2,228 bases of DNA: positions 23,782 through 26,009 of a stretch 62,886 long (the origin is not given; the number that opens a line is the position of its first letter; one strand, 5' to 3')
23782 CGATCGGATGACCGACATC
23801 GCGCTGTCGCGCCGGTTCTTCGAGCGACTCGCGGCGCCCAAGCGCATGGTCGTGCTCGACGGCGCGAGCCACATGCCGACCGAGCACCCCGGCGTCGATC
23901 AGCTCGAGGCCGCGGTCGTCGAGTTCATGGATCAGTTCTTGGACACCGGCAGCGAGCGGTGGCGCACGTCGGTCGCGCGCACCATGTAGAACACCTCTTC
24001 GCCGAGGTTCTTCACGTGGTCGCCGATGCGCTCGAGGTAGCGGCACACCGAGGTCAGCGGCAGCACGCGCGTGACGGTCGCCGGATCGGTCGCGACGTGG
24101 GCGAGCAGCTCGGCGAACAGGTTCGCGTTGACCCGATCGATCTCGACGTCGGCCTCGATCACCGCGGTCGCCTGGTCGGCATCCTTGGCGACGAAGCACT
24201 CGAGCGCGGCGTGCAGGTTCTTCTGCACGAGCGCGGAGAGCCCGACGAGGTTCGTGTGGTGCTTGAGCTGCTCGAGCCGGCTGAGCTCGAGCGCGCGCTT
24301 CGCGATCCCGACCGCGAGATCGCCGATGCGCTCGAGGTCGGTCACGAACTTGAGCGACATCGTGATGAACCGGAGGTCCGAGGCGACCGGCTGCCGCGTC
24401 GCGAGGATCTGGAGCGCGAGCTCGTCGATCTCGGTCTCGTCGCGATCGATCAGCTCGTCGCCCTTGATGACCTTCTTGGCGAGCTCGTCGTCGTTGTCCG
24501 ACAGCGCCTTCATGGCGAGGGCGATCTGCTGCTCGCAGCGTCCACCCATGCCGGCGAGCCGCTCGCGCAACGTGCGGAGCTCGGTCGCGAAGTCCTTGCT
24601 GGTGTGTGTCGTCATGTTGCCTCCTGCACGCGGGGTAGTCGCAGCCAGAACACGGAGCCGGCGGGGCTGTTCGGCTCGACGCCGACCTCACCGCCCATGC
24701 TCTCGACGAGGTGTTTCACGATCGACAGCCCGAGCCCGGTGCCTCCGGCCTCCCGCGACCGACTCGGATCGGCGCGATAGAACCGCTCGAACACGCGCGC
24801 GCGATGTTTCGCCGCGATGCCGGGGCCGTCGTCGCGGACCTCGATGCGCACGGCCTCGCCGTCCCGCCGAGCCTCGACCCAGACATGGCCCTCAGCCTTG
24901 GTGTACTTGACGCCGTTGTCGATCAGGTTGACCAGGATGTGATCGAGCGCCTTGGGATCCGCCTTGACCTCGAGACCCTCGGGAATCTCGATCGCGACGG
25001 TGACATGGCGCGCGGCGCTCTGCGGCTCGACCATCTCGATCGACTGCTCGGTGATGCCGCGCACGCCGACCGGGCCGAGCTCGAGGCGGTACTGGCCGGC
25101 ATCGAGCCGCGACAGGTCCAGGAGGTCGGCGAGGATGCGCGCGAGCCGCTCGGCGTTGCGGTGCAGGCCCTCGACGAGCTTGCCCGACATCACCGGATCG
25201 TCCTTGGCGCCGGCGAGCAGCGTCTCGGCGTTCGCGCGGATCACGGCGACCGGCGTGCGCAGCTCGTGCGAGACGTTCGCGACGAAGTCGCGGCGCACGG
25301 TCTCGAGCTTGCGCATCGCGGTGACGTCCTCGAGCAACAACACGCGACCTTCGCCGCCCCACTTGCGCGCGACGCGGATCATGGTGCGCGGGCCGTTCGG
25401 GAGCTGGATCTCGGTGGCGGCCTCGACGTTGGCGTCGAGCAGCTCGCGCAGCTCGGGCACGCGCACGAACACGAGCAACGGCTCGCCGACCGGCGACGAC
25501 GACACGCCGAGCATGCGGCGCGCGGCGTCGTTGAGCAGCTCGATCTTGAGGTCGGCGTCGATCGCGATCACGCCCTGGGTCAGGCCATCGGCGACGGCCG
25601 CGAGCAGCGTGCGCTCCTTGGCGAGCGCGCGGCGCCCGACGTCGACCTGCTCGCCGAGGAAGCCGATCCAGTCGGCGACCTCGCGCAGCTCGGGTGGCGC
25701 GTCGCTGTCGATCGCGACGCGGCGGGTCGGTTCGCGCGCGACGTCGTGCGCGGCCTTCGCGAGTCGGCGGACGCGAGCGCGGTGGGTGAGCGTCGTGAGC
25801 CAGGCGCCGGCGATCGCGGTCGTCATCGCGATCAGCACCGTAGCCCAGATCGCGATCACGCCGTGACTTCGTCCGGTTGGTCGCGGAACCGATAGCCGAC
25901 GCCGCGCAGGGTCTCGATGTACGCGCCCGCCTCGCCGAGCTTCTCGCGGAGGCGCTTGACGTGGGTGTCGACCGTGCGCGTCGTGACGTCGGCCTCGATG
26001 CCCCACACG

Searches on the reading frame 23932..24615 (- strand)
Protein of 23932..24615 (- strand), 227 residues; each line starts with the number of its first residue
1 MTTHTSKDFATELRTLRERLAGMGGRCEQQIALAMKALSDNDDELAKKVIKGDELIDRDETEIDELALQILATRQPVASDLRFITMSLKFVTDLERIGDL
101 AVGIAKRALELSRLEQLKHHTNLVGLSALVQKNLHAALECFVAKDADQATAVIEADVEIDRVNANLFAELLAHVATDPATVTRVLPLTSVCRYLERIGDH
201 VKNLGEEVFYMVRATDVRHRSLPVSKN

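Call 14: find_encoding_contigs(protein=window:23932-24615:-, flank=10000, max_places=10)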
Protein window:23932-24615:- (227 aa): no gene with exactly this product is on record in the collection.

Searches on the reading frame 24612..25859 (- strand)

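Call 47: search_protein_families(library=pfam, proteins=[window:24612-25859:-], max_evalue=0.001)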
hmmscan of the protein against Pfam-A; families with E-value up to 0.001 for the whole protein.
window:24612-25859:- (415 aa): 6 families
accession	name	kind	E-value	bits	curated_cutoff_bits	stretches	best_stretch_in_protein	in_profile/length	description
PF02518.31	HATPase_c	-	1.7e-31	109.4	26.4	1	301-410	2-109/111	Histidine kinase-, DNA gyrase B-, and HSP90-like ATPase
PF00512.31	HisKA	-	4.3e-19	68.8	26.9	1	189-255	2-66/66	His Kinase A (phospho-acceptor) domain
PF13581.12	HATPase_c_2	-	1e-05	26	27.4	1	308-391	39-113/127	Histidine kinase-like ATPase domain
PF13188.13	PAS_8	-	1.4e-05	25.3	21.8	1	85-131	2-46/65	PAS domain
PF00989.32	PAS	-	0.00012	22.4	22.6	1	86-144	3-65/113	PAS fold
PF12860.13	PAS_7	-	0.00054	20.5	27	0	93-134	4-47/115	PAS fold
